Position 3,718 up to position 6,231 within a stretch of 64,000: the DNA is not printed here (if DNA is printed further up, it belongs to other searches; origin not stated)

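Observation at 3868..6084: Single polypeptide combining an FAD-dependent oxidase, a His-bearing membrane domain and a Rieske [2Fe-2S] domain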

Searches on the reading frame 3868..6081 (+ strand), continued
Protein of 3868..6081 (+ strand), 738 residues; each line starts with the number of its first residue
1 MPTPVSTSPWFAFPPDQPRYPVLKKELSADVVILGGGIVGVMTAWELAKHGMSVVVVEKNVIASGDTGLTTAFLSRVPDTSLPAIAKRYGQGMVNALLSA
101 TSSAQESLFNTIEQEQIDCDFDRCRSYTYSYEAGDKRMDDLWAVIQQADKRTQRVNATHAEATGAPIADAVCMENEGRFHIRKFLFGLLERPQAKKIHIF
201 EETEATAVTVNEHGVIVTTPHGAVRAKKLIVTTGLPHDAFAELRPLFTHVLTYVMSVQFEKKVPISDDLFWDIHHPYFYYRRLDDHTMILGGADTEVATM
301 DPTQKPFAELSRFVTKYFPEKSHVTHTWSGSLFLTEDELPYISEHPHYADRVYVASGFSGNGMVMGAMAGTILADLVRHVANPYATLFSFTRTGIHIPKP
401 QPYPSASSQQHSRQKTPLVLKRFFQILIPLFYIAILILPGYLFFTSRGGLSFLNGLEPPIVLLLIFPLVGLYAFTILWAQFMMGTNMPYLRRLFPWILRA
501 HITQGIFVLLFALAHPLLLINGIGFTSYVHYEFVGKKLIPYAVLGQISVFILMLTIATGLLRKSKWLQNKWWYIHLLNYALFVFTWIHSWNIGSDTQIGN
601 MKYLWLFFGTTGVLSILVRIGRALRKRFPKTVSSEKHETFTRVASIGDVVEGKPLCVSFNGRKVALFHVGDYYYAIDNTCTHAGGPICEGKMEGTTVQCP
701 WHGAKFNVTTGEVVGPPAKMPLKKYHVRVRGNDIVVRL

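Call 7: find_homologous_proteins(query=window:3868-6081:+, max_evalue=0.00001)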
Query window:3868-6081:+ (738 aa): 92 proteins with E <= 0.00001 among 8000 candidates.
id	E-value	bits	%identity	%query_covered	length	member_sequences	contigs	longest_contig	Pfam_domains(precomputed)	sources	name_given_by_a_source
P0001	0.0e+0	1722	100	100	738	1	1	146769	PF01266.31,PF13450.13,PF07992.21,PF13738.13,PF00355.33,PF13806.13,PF22543.3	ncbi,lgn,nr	ncbi:MAG: FAD-dependent oxidoreductase [Candidatus Kerfeldbacteria bacterium]|nr:FAD-dependent oxido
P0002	1.6e-242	825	50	99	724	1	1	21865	PF01794.26,PF01266.31,PF13450.13,PF00890.31,PF07992.21,PF13738.13,PF03486.21,PF00355.33,PF13806.13,PF22543.3,PF12831.14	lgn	-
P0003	3.8e-239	814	48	99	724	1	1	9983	PF01794.26,PF01266.31,PF13450.13,PF00890.31,PF07992.21,PF03486.21,PF00355.33,PF13806.13,PF22543.3,PF12831.14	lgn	-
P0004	4.9e-227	774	47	99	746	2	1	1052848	PF01266.31,PF13450.13,PF00890.31,PF07992.21,PF03486.21,PF00355.33,PF13806.13,PF01494.26,PF22543.3,PF12831.14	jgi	jgi:glycine/D-amino acid oxidase-like deaminating enzyme/nitrite reductase/ring-hydroxylating ferred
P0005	1.2e-226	772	46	99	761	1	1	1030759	PF01946.24,PF01266.31,PF13450.13,PF07992.21,PF03486.21,PF00355.33,PF13806.13,PF01494.26,PF22543.3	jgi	jgi:glycine/D-amino acid oxidase-like deaminating enzyme/nitrite reductase/ring-hydroxylating ferred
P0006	1.6e-221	756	46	100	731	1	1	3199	PF01266.31,PF13450.13,PF07992.21,PF03486.21,PF00355.33,PF13806.13,PF22543.3,PF12831.14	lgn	-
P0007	4.1e-219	748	46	99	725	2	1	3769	PF01794.26,PF01266.31,PF13450.13,PF00355.33,PF13806.13,PF22543.3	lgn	-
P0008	4.1e-219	748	47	99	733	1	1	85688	PF01266.31,PF13450.13,PF00355.33,PF13806.13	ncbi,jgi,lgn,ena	-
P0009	1.2e-218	746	46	99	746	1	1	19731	PF13450.13,PF07992.21,PF03486.21,PF00355.33,PF01134.29,PF01494.26,PF22543.3,PF12831.14,PF01946.24,PF01266.31,PF00890.31,PF13806.13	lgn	-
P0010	4.4e-213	728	45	99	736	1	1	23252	PF01794.26,PF13450.13,PF07992.21,PF03486.21,PF00355.33,PF01134.29,PF22543.3,PF12831.14,PF01266.31,PF00890.31,PF13738.13,PF13806.13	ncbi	-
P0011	7.9e-213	727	44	99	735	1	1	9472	PF01794.26,PF01266.31,PF13450.13,PF07992.21,PF13738.13,PF00355.33,PF13806.13,PF22543.3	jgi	jgi:glycine/D-amino acid oxidase-like deaminating enzyme/nitrite reductase/ring-hydroxylating ferred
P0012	1.3e-210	720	44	99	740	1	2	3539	PF01794.26,PF01266.31,PF13450.13,PF07992.21,PF13738.13,PF03486.21,PF00355.33,PF13806.13,PF12831.14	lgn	-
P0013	1.9e-210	719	44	100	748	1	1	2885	PF01266.31,PF13450.13,PF00890.31,PF00355.33,PF13806.13,PF22543.3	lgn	-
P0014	9.5e-209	713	44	99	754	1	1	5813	PF01266.31,PF13450.13,PF00890.31,PF07992.21,PF00355.33,PF13806.13,PF01134.29,PF22543.3,PF12831.14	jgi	jgi:hypothetical protein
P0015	3.5e-206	705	43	99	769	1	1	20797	PF01266.31,PF13450.13,PF00890.31,PF07992.21,PF13738.13,PF03486.21,PF00355.33,PF13806.13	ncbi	-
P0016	1.2e-203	696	45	98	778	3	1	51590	PF01266.31,PF07992.21,PF00355.33,PF13806.13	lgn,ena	-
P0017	2.5e-202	692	44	100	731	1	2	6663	PF01266.31,PF13450.13,PF07992.21,PF00355.33,PF13806.13,PF22543.3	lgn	-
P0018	6.2e-202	691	43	100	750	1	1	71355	PF01946.24,PF01266.31,PF13450.13,PF00890.31,PF07992.21,PF13738.13,PF03486.21,PF00355.33,PF13806.13,PF12831.14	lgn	-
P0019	1.3e-200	686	43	100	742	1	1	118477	PF01266.31,PF13450.13,PF07992.21,PF13738.13,PF03486.21,PF00355.33,PF13806.13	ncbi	-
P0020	1.8e-200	686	44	99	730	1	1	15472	PF01266.31,PF13450.13,PF00355.33,PF13806.13,PF22543.3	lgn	-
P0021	8.0e-199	680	43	99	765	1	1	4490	PF01946.24,PF01266.31,PF13450.13,PF00890.31,PF07992.21,PF13738.13,PF03486.21,PF00355.33,PF13806.13,PF22543.3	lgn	-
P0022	7.8e-198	677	45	96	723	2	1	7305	PF01266.31,PF13450.13,PF00890.31,PF07992.21,PF03486.21,PF00355.33,PF13806.13,PF01134.29,PF22543.3,PF12831.14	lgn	-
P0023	9.1e-197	674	42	99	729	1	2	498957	PF01794.26,PF01266.31,PF13450.13,PF07992.21,PF00355.33,PF13806.13,PF22543.3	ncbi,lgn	-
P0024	7.8e-195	667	42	99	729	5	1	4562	PF01794.26,PF01266.31,PF13450.13,PF07992.21,PF13738.13,PF03486.21,PF00355.33,PF13806.13,PF01134.29,PF22543.3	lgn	-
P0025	8.2e-191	654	40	99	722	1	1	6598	PF01266.31,PF13450.13,PF00890.31,PF03486.21,PF00355.33,PF13806.13,PF01134.29,PF22543.3,PF12831.14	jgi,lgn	jgi:glycine/D-amino acid oxidase-like deaminating enzyme/nitrite reductase/ring-hydroxylating ferred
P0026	1.1e-190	654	42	99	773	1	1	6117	PF01266.31,PF13450.13,PF07992.21,PF13738.13,PF03486.21,PF00355.33,PF13806.13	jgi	jgi:glycine/D-amino acid oxidase-like deaminating enzyme/nitrite reductase/ring-hydroxylating ferred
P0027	8.4e-187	641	41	100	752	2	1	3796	PF01266.31,PF13450.13,PF07992.21,PF01262.28,PF00355.33,PF13806.13,PF22543.3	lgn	-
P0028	8.0e-186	637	41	99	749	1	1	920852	PF01266.31,PF13450.13,PF00890.31,PF07992.21,PF00355.33,PF13806.13,PF22543.3,PF12831.14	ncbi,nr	ncbi:3-phenylpropionate/cinnamic acid dioxygenase ferredoxin subunit [Candidatus Anstonella stagniso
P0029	1.1e-184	634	40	100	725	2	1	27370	PF01266.31,PF13450.13,PF00890.31,PF07992.21,PF03486.21,PF00355.33,PF13806.13,PF01134.29,PF22543.3,PF12831.14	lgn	-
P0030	1.4e-183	630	39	99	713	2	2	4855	PF01266.31,PF13450.13,PF00890.31,PF07992.21,PF03486.21,PF00355.33,PF13806.13,PF01134.29,PF22543.3,PF12831.14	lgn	-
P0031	2.5e-183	629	41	99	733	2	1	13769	PF01266.31,PF13450.13,PF00890.31,PF07992.21,PF03486.21,PF00355.33,PF13806.13,PF01134.29,PF22543.3,PF12831.14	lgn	-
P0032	4.9e-181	622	40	100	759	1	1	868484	PF01266.31,PF13450.13,PF00890.31,PF07992.21,PF13738.13,PF03486.21,PF00355.33,PF13806.13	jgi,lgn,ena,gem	-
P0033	1.8e-179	616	40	99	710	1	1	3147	PF01266.31,PF13450.13,PF00890.31,PF07992.21,PF03486.21,PF00355.33,PF13806.13,PF01134.29,PF22543.3,PF12831.14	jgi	-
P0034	2.1e-179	616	40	99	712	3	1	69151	PF01266.31,PF13450.13,PF00890.31,PF07992.21,PF03486.21,PF00355.33,PF13806.13,PF01134.29,PF22543.3,PF12831.14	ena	-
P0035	3.3e-178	612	40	99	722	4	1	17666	PF01266.31,PF13450.13,PF00890.31,PF07992.21,PF13738.13,PF03486.21,PF00355.33,PF13806.13,PF01134.29,PF22543.3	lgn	-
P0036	1.0e-176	607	40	99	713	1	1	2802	PF01266.31,PF13450.13,PF00890.31,PF07992.21,PF03486.21,PF00355.33,PF13806.13,PF01134.29,PF22543.3,PF12831.14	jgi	-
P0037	1.8e-174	600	39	99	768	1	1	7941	PF01266.31,PF13450.13,PF00355.33,PF13806.13,PF22543.3,PF12831.14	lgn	-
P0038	7.5e-161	555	39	99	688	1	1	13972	PF01946.24,PF01794.26,PF01266.31,PF13450.13,PF00890.31,PF07992.21,PF13738.13,PF03486.21,PF00355.33,PF13806.13,PF22543.3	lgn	-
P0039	1.2e-152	528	39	99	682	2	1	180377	PF01266.31,PF01593.31,PF13450.13,PF00890.31,PF13738.13,PF03486.21,PF00355.33,PF13806.13,PF22543.3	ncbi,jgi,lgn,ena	ncbi:MAG: FAD-dependent oxidoreductase [Patescibacteria group bacterium]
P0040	3.7e-147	510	47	55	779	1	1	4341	PF01794.26,PF01266.31,PF13450.13,PF07992.21,PF00355.33,PF13806.13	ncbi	ncbi:MAG: FAD-dependent oxidoreductase [Candidatus Micrarchaeota archaeon]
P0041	1.1e-146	508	36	99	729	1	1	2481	PF01266.31,PF13450.13,PF00890.31,PF07992.21,PF00355.33,PF13806.13,PF22543.3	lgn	-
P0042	2.1e-142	494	46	54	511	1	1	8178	PF01266.31,PF13450.13,PF00890.31,PF07992.21,PF00355.33,PF13806.13,PF22543.3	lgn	-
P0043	4.2e-142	493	46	53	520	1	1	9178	PF01266.31,PF13450.13,PF00890.31,PF07992.21,PF13738.13,PF03486.21,PF00355.33,PF13806.13,PF22543.3,PF12831.14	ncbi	-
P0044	7.5e-142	492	46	53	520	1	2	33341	PF01266.31,PF13450.13,PF00890.31,PF07992.21,PF03486.21,PF00355.33,PF13806.13,PF22543.3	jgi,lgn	-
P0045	1.0e-139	485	46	53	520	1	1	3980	PF01266.31,PF13450.13,PF00890.31,PF07992.21,PF00355.33,PF13806.13,PF01134.29,PF22543.3,PF12831.14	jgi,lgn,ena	-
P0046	2.1e-137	477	47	54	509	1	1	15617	PF01266.31,PF13450.13,PF07992.21,PF03486.21,PF00355.33,PF13806.13,PF22543.3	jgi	jgi:glycine/D-amino acid oxidase-like deaminating enzyme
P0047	1.3e-135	472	38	80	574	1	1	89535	PF01266.31,PF00355.33,PF13806.13,PF22543.3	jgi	jgi:nitrite reductase/ring-hydroxylating ferredoxin subunit/DMSO/TMAO reductase YedYZ heme-binding m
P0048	8.1e-135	469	45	54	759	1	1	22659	PF01794.26,PF01266.31,PF07992.21,PF13738.13,PF03486.21,PF00355.33,PF13806.13,PF22543.3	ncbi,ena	-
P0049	3.8e-134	467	47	54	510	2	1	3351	PF01266.31,PF13450.13,PF00890.31,PF00355.33,PF13806.13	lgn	-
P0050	4.1e-134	467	44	54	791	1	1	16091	PF01794.26,PF01266.31,PF13450.13,PF00890.31,PF07992.21,PF00355.33,PF13806.13,PF12831.14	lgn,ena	-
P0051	9.8e-134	465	46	54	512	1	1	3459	PF01266.31,PF01593.31,PF13450.13,PF03486.21,PF00355.33,PF13806.13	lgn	-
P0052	9.1e-133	462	47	54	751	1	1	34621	PF01266.31,PF13450.13,PF07992.21,PF13738.13,PF03486.21,PF00355.33,PF13806.13,PF22543.3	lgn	-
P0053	1.9e-130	454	44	55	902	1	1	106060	PF01794.26,PF01266.31,PF10517.15,PF13450.13,PF07992.21,PF00355.33,PF13806.13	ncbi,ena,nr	ncbi:MAG: DM13 domain-containing protein [bacterium]|nr:DM13 domain-containing protein [bacterium]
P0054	6.4e-127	443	45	55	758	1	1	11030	PF01794.26,PF01266.31,PF07992.21,PF03486.21,PF00355.33,PF13806.13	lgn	-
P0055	2.4e-126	441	45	53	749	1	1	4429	PF01794.26,PF13450.13,PF07992.21,PF03486.21,PF00355.33,PF01134.29,PF22543.3,PF12831.14,PF01946.24,PF01266.31,PF00890.31,PF13806.13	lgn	-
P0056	4.6e-126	440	45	54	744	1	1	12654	PF01794.26,PF01266.31,PF00890.31,PF07992.21,PF03486.21,PF00355.33,PF13806.13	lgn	-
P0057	1.1e-125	439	42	53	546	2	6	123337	PF01266.31,PF13450.13,PF00890.31,PF00355.33,PF13806.13,PF12831.14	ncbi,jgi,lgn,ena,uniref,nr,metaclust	ncbi:MAG: hypothetical protein A2756_01565 [Candidatus Ryanbacteria bacterium RIFCSPHIGHO2_01_FULL_4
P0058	2.3e-123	431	43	54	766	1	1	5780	PF01794.26,PF01266.31,PF13450.13,PF00890.31,PF07992.21,PF03486.21,PF00355.33,PF13806.13,PF01134.29,PF12831.14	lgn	-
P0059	4.7e-122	427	44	54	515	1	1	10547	PF01266.31,PF03486.21,PF00355.33,PF13806.13,PF22543.3,PF12831.14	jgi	jgi:glycine/D-amino acid oxidase-like deaminating enzyme/nitrite reductase/ring-hydroxylating ferred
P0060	5.3e-120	420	41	58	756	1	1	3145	PF01266.31,PF13450.13,PF00890.31,PF07992.21,PF03486.21,PF00355.33,PF13806.13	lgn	-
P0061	7.7e-120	419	44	53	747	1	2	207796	PF01794.26,PF01266.31,PF13450.13,PF07992.21,PF03486.21,PF00355.33,PF13806.13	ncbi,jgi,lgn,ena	-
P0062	1.9e-118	415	41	53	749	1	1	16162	PF01946.24,PF01266.31,PF13450.13,PF00890.31,PF07992.21,PF03486.21,PF00355.33,PF13806.13,PF12831.14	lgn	-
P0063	5.7e-116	407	41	54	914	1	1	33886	PF01794.26,PF01266.31,PF10517.15,PF13450.13,PF00890.31,PF00355.33,PF13806.13,PF22543.3,PF12831.14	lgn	-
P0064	1.7e-113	398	42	53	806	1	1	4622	PF01794.26,PF01266.31,PF13450.13,PF00890.31,PF07992.21,PF03486.21,PF00355.33,PF13806.13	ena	-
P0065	1.7e-113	398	42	54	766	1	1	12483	PF01794.26,PF01266.31,PF13450.13,PF07992.21,PF13738.13,PF03486.21,PF00355.33,PF13806.13,PF01494.26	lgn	-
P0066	6.5e-110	387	39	53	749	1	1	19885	PF01794.26,PF01266.31,PF00355.33,PF13806.13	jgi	jgi:glycine/D-amino acid oxidase-like deaminating enzyme/nitrite reductase/ring-hydroxylating ferred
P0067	2.4e-107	378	39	54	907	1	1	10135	PF01794.26,PF01266.31,PF10517.15,PF13450.13,PF07992.21,PF00355.33,PF13806.13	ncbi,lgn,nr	ncbi:MAG: DM13 domain-containing protein [Candidatus Kerfeldbacteria bacterium]|nr:DM13 domain-conta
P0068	8.8e-107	376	36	56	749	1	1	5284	PF01794.26,PF01266.31,PF00890.31,PF07992.21,PF03486.21,PF00355.33,PF13806.13,PF12831.14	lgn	-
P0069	2.6e-104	368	39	53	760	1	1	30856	PF01794.26,PF01266.31,PF13450.13,PF00355.33,PF13806.13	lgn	-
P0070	1.4e-98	349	39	54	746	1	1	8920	PF01266.31,PF13450.13,PF07992.21,PF13738.13,PF03486.21,PF13454.13,PF00355.33,PF13806.13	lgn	-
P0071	2.5e-33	133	29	51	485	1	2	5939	PF01266.31,PF13450.13,PF00355.33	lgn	-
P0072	3.2e-30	123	25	54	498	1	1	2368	PF01266.31,PF00355.33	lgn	-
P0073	5.3e-11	60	31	13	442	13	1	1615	PF01266.31,PF13450.13,PF00890.31,PF07992.21,PF01134.29,PF01494.26,PF12831.14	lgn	-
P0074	2.1e-10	58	32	11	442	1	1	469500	PF01266.31,PF13450.13,PF00890.31,PF07992.21,PF01134.29,PF12831.14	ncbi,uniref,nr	ncbi:FAD-binding oxidoreductase [Caballeronia sp. Lep1P3]|uniref:NAD(P)/FAD-dependent oxidoreductase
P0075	5.7e-10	56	56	5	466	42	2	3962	PF01266.31,PF13450.13,PF00890.31,PF07992.21,PF01494.26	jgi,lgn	-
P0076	1.1e-9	55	56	5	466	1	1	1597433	PF01266.31,PF13450.13,PF00890.31,PF07992.21,PF01494.26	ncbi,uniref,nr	ncbi:glycine/D-amino acid oxidase-like deaminating enzyme [Paraburkholderia caledonica]|uniref:Glyci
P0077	2.0e-9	54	65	5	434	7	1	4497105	PF01266.31,PF13450.13,PF00890.31,PF07992.21,PF13738.13,PF03486.21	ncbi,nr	ncbi:D-amino-acid oxidase [Bordetella genomosp. 9]|nr:D-amino-acid oxidase [Bordetella genomosp. 9]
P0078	5.8e-9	53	54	5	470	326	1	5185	PF01266.31,PF13450.13,PF00890.31,PF07992.21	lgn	-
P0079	6.6e-9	53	33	11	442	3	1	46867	PF01946.24,PF01266.31,PF13450.13,PF00890.31,PF07992.21,PF00070.34,PF13738.13,PF03486.21,PF01134.29,PF01494.26,PF12831.14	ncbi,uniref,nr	ncbi:FAD-dependent oxidoreductase [Caballeronia sp. NCTM1]|uniref:NAD(P)/FAD-dependent oxidoreductas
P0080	1.4e-8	51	22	47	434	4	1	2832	PF01266.31,PF13450.13,PF00890.31,PF00070.34,PF13738.13,PF03486.21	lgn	-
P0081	1.7e-8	51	40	7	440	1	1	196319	PF01946.24,PF01266.31,PF01593.31,PF13450.13,PF00890.31,PF07992.21,PF13738.13,PF01134.29,PF01494.26,PF12831.14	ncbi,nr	ncbi:MAG: FAD-binding oxidoreductase [Dehalococcoidia bacterium]|nr:FAD-binding oxidoreductase [Deha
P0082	2.0e-8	51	34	14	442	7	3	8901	PF01266.31,PF13450.13,PF00890.31,PF07992.21,PF01494.26,PF12831.14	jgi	jgi:glycine/D-amino acid oxidase-like deaminating enzyme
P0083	2.2e-8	51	23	54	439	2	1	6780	PF01266.31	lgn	-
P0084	3.5e-8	50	38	9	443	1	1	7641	PF01266.31,PF13450.13,PF00890.31,PF12831.14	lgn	-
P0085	4.0e-8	50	54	5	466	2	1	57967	PF01266.31,PF13450.13,PF07992.21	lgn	-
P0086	4.5e-8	50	35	11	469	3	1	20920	PF01266.31,PF13450.13,PF01494.26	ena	-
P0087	4.7e-8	50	23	50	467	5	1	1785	PF01946.24,PF01266.31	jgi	jgi:glycine/D-amino acid oxidase-like deaminating enzyme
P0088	4.8e-8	50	54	5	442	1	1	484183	PF01266.31,PF13450.13,PF00890.31,PF01494.26,PF12831.14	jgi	-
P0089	1.5e-7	48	32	14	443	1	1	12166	PF01266.31,PF13450.13,PF00890.31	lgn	-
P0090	4.1e-7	47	35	13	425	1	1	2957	PF01266.31,PF13450.13,PF00890.31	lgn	-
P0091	4.8e-7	46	27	31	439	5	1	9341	PF01266.31,PF13450.13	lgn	-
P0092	3.7e-6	43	37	14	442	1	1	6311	PF01266.31,PF00890.31,PF07992.21,PF03486.21,PF01494.26,PF12831.14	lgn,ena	-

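Call 10: find_encoding_contigs(protein=P0001, flank=10000, max_places=2)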
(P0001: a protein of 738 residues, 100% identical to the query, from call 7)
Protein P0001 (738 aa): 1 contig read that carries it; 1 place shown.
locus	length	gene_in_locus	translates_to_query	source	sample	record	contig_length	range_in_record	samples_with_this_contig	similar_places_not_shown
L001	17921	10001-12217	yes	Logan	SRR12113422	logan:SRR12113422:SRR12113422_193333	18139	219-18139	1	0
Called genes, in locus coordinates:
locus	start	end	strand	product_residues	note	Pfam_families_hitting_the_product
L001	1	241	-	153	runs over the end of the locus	?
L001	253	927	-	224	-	PF25989:YknX_C (faint)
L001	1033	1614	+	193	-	PF07638:Sigma70_ECF (faint), PF04542:Sigma70_r2, PF08281:Sigma70_r4_2, PF04545:Sigma70_r4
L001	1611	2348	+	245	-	-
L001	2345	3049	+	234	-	-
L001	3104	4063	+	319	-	-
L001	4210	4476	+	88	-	PF01035:DNA_binding_1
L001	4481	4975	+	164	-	-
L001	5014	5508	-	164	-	PF00116:COX2, PF13473:Cupredoxin_1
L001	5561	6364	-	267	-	-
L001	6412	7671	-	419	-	PF00270:DEAD, PF04851:ResIII, PF00271:Helicase_C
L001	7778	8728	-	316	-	-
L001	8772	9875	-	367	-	PF10646:Germane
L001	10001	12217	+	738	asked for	PF07992:Pyr_redox_2 (faint), PF01266:DAO, PF13450:NAD_binding_8 (faint), PF13738:Pyr_redox_3 (faint), PF00355:Rieske, PF13806:Rieske_2, PF22543:Rieske_4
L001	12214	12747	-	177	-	PF02659:Mntp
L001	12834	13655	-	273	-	PF00491:Arginase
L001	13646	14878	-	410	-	PF13469:Sulfotransfer_3 (faint)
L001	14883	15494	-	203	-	PF05175:MTS, PF13489:Methyltransf_23, PF02475:TRM5-TYW2_MTfase, PF03602:Cons_hypoth95, PF06325:PrmA, PF12847:Methyltransf_18, PF13847:Methyltransf_31, PF08241:Methyltransf_11, +8 more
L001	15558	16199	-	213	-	-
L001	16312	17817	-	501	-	-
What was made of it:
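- Checked: It was also assembled independently on a Logan contig (call 10).
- The ORF is uninterrupted in two independent assemblies of this organism (calls 7, 10).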

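Call 13: find_encoding_contigs(protein=P0004, flank=7000, max_places=1)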
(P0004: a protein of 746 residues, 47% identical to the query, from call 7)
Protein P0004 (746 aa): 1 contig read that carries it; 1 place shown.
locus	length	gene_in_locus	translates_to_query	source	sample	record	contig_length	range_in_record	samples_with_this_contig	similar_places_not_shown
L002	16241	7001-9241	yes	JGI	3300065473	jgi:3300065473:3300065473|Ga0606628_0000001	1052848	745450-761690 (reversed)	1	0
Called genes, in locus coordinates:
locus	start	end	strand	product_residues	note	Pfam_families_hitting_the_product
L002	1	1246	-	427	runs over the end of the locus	-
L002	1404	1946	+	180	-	-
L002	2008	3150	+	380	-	PF02353:CMAS, PF13489:Methyltransf_23, PF01728:FtsJ (faint), PF13847:Methyltransf_31, PF08241:Methyltransf_11, PF08242:Methyltransf_12, PF13649:Methyltransf_25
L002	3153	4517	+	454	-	PF01565:FAD_binding_4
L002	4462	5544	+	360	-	-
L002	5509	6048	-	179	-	PF09419:PGP_phosphatase, PF00702:Hydrolase (faint), PF13242:Hydrolase_like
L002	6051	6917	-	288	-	PF01040:UbiA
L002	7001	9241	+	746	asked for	PF07992:Pyr_redox_2 (faint), PF00890:FAD_binding_2 (weak), PF01266:DAO, PF12831:FAD_oxidored (weak), PF13450:NAD_binding_8 (weak), PF00355:Rieske, PF13806:Rieske_2, PF22543:Rieske_4, +2 more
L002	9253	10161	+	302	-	PF00483:NTP_transferase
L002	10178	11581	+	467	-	PF01547:SBP_bac_1, PF13416:SBP_bac_8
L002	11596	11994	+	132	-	PF18895:T4SS_pilin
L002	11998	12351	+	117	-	PF18895:T4SS_pilin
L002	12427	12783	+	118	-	PF18895:T4SS_pilin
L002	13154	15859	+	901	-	-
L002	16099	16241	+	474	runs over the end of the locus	PF02812:ELFV_dehydrog_N, PF00208:ELFV_dehydrog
